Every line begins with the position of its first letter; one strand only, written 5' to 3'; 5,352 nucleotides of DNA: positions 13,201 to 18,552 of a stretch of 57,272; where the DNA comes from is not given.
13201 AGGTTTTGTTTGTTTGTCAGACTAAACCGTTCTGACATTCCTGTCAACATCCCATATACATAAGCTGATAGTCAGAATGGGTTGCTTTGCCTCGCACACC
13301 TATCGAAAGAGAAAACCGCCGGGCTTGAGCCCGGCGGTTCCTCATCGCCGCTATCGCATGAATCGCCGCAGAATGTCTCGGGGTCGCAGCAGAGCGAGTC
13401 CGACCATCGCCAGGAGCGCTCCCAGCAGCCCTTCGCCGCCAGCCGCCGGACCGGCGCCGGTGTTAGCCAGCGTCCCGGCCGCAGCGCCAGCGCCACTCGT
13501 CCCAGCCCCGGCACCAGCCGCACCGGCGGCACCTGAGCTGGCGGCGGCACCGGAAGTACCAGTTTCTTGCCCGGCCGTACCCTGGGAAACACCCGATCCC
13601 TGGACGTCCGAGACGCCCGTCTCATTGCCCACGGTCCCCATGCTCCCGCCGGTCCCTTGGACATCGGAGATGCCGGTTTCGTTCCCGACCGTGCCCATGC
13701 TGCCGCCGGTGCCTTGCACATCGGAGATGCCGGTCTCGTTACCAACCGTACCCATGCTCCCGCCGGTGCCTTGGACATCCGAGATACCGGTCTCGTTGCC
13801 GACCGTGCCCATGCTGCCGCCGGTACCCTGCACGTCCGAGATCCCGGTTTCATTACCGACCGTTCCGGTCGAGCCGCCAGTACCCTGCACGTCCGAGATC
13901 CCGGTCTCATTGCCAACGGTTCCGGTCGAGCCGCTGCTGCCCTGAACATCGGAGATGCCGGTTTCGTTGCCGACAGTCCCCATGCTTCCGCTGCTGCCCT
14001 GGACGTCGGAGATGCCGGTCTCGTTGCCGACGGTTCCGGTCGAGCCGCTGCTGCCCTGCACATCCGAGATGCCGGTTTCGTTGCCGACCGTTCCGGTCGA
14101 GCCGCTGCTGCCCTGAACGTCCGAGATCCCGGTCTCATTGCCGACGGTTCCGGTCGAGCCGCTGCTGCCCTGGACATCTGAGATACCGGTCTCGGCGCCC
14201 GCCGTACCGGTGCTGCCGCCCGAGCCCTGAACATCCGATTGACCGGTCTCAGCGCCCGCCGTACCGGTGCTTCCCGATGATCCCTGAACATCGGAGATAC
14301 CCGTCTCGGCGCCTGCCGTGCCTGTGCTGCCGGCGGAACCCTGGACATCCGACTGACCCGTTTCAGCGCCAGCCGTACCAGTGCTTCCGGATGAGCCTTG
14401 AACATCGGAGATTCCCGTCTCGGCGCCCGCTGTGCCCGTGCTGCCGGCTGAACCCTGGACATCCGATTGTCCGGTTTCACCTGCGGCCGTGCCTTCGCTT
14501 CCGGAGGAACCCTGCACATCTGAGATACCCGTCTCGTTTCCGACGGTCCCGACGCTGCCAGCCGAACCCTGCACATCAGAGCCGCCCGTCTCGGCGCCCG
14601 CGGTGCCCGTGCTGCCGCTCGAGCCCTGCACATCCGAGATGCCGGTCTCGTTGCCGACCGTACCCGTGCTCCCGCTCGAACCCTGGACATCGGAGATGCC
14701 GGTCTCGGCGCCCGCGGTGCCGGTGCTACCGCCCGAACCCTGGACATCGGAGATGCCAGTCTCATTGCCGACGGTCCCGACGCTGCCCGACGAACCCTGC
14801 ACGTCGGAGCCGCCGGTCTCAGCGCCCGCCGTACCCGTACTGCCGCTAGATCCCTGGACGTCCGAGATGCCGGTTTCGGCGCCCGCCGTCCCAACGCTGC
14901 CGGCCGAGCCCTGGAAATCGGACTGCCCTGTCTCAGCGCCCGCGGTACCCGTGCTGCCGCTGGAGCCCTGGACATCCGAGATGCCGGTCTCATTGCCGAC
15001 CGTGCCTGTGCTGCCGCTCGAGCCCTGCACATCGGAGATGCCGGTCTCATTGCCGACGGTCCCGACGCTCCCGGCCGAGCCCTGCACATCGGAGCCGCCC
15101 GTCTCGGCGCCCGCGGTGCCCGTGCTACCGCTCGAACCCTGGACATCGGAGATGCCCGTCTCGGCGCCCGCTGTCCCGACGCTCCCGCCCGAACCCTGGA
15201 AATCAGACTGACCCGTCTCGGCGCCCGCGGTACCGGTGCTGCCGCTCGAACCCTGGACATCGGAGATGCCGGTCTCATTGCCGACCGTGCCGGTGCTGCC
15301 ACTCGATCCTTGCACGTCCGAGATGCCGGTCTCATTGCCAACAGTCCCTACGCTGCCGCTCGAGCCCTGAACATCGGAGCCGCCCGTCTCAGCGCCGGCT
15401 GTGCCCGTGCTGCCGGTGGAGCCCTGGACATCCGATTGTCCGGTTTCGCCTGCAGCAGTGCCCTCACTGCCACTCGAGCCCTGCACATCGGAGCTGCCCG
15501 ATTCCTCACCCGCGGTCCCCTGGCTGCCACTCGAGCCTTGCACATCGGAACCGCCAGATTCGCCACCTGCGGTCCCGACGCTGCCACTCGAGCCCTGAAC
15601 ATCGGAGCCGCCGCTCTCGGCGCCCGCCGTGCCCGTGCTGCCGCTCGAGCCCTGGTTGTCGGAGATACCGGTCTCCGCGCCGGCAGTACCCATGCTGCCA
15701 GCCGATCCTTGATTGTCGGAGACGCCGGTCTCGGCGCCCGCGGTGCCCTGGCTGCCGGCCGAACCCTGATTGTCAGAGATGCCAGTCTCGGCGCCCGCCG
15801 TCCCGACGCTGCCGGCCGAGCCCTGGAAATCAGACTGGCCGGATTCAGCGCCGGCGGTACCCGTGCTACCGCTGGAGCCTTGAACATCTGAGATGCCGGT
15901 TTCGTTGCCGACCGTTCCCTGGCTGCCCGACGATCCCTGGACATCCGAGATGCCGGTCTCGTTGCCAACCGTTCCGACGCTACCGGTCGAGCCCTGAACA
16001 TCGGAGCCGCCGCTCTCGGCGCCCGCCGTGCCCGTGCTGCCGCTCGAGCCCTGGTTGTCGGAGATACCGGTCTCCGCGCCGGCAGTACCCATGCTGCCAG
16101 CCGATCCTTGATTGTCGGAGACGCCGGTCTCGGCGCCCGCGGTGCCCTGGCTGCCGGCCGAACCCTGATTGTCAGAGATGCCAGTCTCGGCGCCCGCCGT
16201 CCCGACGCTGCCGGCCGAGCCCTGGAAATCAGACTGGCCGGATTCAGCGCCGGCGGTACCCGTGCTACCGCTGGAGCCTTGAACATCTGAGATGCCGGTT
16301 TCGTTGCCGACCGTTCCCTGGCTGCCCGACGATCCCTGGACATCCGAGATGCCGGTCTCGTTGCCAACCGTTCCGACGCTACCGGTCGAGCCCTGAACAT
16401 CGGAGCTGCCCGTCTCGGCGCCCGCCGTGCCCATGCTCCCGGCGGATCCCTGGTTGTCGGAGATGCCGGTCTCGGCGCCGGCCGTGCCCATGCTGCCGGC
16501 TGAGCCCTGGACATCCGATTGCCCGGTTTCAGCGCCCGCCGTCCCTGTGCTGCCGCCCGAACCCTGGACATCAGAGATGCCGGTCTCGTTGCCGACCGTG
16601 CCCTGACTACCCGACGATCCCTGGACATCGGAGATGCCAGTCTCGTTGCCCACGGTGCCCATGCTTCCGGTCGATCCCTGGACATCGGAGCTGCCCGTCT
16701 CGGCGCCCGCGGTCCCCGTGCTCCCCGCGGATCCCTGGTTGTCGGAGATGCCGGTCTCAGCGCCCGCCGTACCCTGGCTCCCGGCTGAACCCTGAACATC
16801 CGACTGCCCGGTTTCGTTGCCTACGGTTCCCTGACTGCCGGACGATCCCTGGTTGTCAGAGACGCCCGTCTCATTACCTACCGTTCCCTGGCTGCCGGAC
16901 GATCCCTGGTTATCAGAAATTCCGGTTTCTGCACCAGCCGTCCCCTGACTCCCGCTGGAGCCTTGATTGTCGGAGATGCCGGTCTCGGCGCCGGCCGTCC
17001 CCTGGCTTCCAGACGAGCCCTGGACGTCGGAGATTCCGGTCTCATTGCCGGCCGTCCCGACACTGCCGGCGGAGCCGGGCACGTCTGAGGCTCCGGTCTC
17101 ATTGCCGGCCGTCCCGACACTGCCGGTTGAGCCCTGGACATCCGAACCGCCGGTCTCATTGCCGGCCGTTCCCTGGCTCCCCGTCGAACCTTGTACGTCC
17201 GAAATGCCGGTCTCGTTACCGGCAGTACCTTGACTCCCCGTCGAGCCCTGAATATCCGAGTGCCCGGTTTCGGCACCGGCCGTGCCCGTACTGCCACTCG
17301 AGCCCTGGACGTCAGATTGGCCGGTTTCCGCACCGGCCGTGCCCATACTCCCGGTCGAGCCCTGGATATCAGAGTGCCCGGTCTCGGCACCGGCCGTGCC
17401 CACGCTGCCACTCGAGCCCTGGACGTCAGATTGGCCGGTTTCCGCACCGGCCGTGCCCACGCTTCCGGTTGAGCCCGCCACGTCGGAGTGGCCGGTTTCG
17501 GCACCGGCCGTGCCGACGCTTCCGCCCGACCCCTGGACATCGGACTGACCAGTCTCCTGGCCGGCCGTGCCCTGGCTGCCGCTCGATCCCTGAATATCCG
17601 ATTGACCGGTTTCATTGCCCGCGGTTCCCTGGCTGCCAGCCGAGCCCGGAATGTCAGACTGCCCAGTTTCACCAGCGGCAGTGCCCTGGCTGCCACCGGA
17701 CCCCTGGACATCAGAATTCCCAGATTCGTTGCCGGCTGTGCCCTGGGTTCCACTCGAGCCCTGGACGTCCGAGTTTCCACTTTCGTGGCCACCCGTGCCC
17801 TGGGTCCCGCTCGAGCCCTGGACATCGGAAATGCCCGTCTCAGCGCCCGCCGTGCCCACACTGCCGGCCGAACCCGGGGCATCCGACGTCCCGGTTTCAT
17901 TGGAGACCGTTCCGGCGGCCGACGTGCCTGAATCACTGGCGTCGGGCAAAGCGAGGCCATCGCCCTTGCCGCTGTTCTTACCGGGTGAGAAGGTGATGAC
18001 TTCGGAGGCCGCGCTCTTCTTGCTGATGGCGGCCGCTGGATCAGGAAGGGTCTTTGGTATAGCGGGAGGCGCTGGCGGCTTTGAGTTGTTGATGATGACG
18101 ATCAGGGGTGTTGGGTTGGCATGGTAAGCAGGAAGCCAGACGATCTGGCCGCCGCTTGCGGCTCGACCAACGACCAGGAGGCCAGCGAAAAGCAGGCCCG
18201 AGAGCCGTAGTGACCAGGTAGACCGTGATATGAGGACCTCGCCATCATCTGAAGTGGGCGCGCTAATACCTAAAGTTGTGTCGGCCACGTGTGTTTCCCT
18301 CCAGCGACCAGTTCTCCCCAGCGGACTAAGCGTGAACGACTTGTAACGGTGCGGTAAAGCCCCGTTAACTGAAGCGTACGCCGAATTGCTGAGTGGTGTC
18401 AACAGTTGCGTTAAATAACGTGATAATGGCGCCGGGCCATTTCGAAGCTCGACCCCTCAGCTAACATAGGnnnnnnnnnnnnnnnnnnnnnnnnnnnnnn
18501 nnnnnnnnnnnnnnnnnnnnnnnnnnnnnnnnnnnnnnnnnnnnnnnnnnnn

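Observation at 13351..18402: Giant polyanionic surface protein: about 76 tandem 19-aa repeats with an ice-nucleation-protein-like GSTGTAG core, anchored by a LAxTG signal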

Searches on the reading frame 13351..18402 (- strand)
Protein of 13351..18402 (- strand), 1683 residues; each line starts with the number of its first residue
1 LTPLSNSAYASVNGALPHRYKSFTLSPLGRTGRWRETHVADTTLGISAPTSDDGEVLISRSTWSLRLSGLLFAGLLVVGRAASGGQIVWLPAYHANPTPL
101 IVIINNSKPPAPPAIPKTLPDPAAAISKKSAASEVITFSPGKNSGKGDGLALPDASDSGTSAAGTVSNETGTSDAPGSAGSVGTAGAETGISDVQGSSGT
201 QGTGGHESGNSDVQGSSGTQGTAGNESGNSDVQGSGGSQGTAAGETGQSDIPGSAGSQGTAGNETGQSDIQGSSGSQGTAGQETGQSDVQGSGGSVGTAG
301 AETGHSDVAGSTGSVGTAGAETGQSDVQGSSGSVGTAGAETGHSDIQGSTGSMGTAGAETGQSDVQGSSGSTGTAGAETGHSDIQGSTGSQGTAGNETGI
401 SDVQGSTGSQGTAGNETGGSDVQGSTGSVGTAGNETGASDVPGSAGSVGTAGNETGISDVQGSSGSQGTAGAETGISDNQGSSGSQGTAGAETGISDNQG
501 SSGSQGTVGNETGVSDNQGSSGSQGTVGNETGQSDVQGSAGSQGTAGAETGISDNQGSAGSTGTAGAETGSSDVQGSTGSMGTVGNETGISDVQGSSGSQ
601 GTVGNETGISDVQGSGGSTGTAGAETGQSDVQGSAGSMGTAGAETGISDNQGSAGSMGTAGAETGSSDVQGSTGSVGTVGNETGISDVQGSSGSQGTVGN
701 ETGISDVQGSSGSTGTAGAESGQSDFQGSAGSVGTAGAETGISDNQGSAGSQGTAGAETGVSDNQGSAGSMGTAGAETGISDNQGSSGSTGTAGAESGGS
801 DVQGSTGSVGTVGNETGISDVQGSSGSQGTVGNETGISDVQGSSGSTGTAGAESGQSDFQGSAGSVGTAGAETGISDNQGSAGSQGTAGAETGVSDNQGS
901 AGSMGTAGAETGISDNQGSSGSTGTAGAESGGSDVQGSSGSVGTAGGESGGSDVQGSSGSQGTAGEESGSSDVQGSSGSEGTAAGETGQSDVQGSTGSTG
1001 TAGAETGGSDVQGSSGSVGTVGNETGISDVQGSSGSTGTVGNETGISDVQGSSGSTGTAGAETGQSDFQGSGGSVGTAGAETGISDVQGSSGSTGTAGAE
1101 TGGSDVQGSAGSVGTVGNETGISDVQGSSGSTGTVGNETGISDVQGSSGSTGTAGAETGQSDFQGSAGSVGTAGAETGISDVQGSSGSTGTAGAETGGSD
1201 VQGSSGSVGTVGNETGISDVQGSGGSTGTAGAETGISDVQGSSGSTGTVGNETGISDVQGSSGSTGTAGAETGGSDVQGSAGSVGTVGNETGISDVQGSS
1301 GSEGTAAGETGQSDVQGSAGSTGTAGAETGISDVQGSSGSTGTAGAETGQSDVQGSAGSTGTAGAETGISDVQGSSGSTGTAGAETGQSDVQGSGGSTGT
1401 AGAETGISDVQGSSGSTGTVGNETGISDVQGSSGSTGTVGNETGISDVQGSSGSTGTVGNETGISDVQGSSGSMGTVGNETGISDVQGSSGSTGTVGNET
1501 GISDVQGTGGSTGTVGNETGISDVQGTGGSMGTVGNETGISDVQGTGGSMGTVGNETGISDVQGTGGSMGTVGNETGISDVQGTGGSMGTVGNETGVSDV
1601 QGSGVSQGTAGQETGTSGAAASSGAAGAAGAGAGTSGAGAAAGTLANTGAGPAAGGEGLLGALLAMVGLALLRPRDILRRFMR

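Call 11: search_protein_families(library=pfam, proteins=[window:13351-18402:-], max_evalue=0.01)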
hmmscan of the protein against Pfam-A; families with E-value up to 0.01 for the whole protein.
window:13351-18402:- (1683 aa): 1 family
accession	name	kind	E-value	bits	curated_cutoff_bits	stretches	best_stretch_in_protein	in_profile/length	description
PF01391.23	Collagen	-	2.2e-06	27.8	27.2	0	174-225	7-56/60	Collagen triple helix repeat (20 copies)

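Call 12: search_protein_families(library=ncbifam, proteins=[window:13351-18402:-], max_evalue=0.01)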
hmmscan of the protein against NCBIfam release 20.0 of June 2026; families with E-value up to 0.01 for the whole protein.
window:13351-18402:- (1683 aa): 3 families
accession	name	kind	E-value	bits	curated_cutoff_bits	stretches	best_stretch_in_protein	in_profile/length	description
NF038329.2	gly_rich_SclB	equivalog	1e-28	100.4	325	1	1279-1493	120-321/442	LPXTG-anchored collagen-like adhesin Scl2/SclB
NF046116.1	adhesin_Lcl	equivalog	3.8e-22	78.4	500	2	346-580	58-285/431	collagen-like adhesin Lcl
NF046024.1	ZmpD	exception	0.0017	15.7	3000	1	280-456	179-330/1812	zinc metalloprotease D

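Call 13: find_homologous_proteins(query=window:13351-18402:-, max_evalue=0.001)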
Query window:13351-18402:- (1683 aa): 19 proteins with E <= 0.001 among 8000 candidates.
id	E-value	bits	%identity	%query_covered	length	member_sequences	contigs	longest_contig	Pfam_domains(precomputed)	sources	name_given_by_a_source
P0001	6.9e-23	98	36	50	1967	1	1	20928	PF01391.24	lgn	-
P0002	9.3e-18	81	37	19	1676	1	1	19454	PF24801.2,PF01391.24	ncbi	-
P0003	1.7e-13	67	36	30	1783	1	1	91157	PF01391.24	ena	-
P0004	2.9e-12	63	34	51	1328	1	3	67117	PF01391.24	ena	-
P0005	3.4e-12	63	41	20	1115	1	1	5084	PF01391.24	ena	-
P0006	9.4e-12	61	44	16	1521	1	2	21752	PF01391.24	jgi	jgi:hypothetical protein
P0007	1.7e-10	57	34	18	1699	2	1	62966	PF01391.24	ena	-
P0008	2.6e-10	56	42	15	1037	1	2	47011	PF01391.24,PF13884.12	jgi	-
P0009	8.6e-10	55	41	7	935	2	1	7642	PF01391.24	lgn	-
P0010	5.3e-9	52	40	22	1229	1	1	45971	PF01391.24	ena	-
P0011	3.6e-8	49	41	21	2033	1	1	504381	PF01391.24,PF01731.27,PF01436.28,PF25021.2,PF08450.19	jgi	jgi:hypothetical protein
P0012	1.4e-6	44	36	11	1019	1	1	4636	PF01391.24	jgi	jgi:hypothetical protein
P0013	3.3e-6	43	29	40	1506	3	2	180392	PF01391.24,PF13884.12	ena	-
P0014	1.3e-5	41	37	23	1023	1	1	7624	PF01391.24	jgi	jgi:hypothetical protein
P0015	6.0e-5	39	41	10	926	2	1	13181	PF01391.24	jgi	jgi:hypothetical protein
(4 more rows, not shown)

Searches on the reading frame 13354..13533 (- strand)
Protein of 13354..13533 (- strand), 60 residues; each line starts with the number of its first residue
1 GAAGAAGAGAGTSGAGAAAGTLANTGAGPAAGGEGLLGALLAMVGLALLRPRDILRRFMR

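Call 58: search_protein_families(library=ncbifam, proteins=[window:13354-13533:-], max_evalue=10)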
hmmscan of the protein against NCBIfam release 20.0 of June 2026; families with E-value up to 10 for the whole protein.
seq(60 aa): 0 families
